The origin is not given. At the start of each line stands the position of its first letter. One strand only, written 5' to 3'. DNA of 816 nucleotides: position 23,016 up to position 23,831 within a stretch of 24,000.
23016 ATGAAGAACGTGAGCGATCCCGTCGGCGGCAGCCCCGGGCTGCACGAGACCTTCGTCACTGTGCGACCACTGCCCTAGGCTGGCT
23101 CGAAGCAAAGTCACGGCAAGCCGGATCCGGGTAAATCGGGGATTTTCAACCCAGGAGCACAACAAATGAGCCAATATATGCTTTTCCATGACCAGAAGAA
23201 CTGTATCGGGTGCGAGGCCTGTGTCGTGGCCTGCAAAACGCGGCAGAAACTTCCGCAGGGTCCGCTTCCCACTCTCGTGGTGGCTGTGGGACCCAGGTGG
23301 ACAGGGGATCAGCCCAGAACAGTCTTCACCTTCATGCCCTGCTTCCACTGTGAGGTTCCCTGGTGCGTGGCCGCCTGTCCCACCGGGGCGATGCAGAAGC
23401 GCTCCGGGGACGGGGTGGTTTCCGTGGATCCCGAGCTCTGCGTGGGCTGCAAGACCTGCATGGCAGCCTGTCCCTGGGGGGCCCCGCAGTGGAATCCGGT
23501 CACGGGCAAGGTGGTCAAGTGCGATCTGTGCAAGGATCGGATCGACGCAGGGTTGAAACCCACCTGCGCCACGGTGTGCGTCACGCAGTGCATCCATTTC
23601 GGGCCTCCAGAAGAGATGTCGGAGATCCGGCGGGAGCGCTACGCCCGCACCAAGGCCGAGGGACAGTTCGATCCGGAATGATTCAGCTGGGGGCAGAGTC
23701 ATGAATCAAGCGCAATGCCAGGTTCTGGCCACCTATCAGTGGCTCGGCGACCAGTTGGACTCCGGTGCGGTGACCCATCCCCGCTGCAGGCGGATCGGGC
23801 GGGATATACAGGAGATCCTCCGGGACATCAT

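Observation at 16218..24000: Sigma-54-controlled locus linking an atypical TSUP permease to a cytoplasmic PsrA/acetylene-hydratase-like Mo/W enzyme: candidate uncharacterised pathway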

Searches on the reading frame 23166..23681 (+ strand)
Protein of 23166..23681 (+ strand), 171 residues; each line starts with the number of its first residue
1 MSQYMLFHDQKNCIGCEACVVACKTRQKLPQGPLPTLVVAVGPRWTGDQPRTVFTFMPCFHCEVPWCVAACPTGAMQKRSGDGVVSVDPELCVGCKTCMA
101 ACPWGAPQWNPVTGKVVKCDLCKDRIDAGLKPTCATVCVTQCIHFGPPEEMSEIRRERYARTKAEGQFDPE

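Call 6: search_protein_families(library=pfam, proteins=[window:23166-23681:+], max_evalue=0.01)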
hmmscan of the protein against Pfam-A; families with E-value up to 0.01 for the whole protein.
window:23166-23681:+ (171 aa): 13 families
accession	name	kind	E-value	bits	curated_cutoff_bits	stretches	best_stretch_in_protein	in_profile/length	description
PF13247.11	Fer4_11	-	4.9e-24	84.9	26.2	1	54-146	5-98/100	4Fe-4S dicluster domain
PF12838.12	Fer4_7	-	1e-14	55.1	27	2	12-75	1-52/52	4Fe-4S dicluster domain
PF00037.32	Fer4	-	1.1e-11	44.4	21.1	2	86-107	2-23/24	4Fe-4S binding domain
PF12797.12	Fer4_2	-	1.1e-09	38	24.5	2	84-104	2-22/22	4Fe-4S binding domain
PF13237.11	Fer4_10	-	2e-09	37.7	25.5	2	86-139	3-49/53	4Fe-4S dicluster domain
PF12837.12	Fer4_6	-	1.1e-08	35.1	25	2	84-104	1-21/24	4Fe-4S binding domain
PF13187.11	Fer4_9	-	1.2e-08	35.3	27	1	59-105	2-50/52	4Fe-4S dicluster domain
PF14697.11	Fer4_21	-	2.3e-06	28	35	1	59-103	8-52/59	4Fe-4S dicluster domain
PF12800.12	Fer4_4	-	9.4e-05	22.9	24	1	89-103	1-15/17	4Fe-4S binding domain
PF13484.11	Fer4_16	-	0.00069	20.8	30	0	59-79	2-20/66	4Fe-4S double cluster binding domain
PF25160.1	LdpA_Fe-S-bd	-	0.00071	19.8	27.6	1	62-105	5-41/49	LdpA Fe-S cluster-binding domain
PF13459.11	Fer4_15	-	0.0044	18.1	22.4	0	9-28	4-23/66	4Fe-4S single cluster domain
PF12798.12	Fer4_3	-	0.0086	17.3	27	0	92-106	1-15/15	4Fe-4S binding domain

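Call 7: search_protein_families(library=ncbifam, proteins=[window:23166-23681:+], max_evalue=0.01)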
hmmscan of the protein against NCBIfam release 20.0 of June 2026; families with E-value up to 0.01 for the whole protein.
window:23166-23681:+ (171 aa): 58 families (the best 25 are shown)
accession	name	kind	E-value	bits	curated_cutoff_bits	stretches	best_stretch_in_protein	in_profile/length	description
TIGR02951.1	DMSO_dmsB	equivalog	2.7e-43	147.8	214.1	1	3-152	1-157/161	DMSO/selenate family reductase complex B subunit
NF008134.0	PRK10882.1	equivalog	1.3e-33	116.5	263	2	49-163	101-223/329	hydrogenase 2 operon protein HybA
TIGR03149.1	cyt_nit_nrfC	equivalog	6.3e-32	110.7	377.6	1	3-154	38-191/225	cytochrome c nitrite reductase Fe-S protein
TIGR01582.1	FDH-beta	equivalog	9.1e-30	103.7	334.7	1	57-166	91-200/283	formate dehydrogenase subunit beta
NF045715.1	sulf_resp_HmcB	equivalog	4.3e-27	95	420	1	6-161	39-211/307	sulfate respiration complex iron-sulfur protein HmcB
NF011569.0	PRK14993.1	equivalog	8.5e-27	94.1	416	1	3-141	43-181/244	tetrathionate reductase subunit TtrB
TIGR03478.1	DMSO_red_II_bet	subfamily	4.1e-26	91.7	480.7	1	46-146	116-218/321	DMSO reductase family type II enzyme, iron-sulfur subunit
NF038355.1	FDH3_beta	equivalog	1.7e-25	90.1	240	2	6-122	5-121/180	formate dehydrogenase FDH3 subunit beta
NF045797.1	DsrO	equivalog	3e-23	82.5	200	1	5-157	46-212/235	sulfate reduction electron transfer complex DsrMKJOP subunit DsrO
NF042979.1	EthbenzDh_ebdB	equivalog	5.5e-23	81.4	740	1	48-146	140-240/354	ethylbenzene dehydrogenase subunit beta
NF009408.0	PRK12769.1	equivalog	7.8e-21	73.8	1003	1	6-164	5-163/659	formate-dependent uric acid utilization protein AegA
TIGR01660.1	narH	equivalog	1.3e-19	70.1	524.05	1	59-143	183-267/492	nitrate reductase subunit beta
NF041715.1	arsenate_red_ArrB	equivalog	2.2e-19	69.9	450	1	8-110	7-107/233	arsenate respiratory reductase iron-sulfur subunit ArrB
NF009451.0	PRK12809.1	equivalog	2.5e-19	69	1154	1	8-164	7-155/639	formate-dependent uric acid utilization protein YgfT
NF045766.1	PhenlGlyoxDHPadI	equivalog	4e-19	68.7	700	1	8-145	9-135/443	NADH-dependent phenylglyoxylate dehydrogenase subunit beta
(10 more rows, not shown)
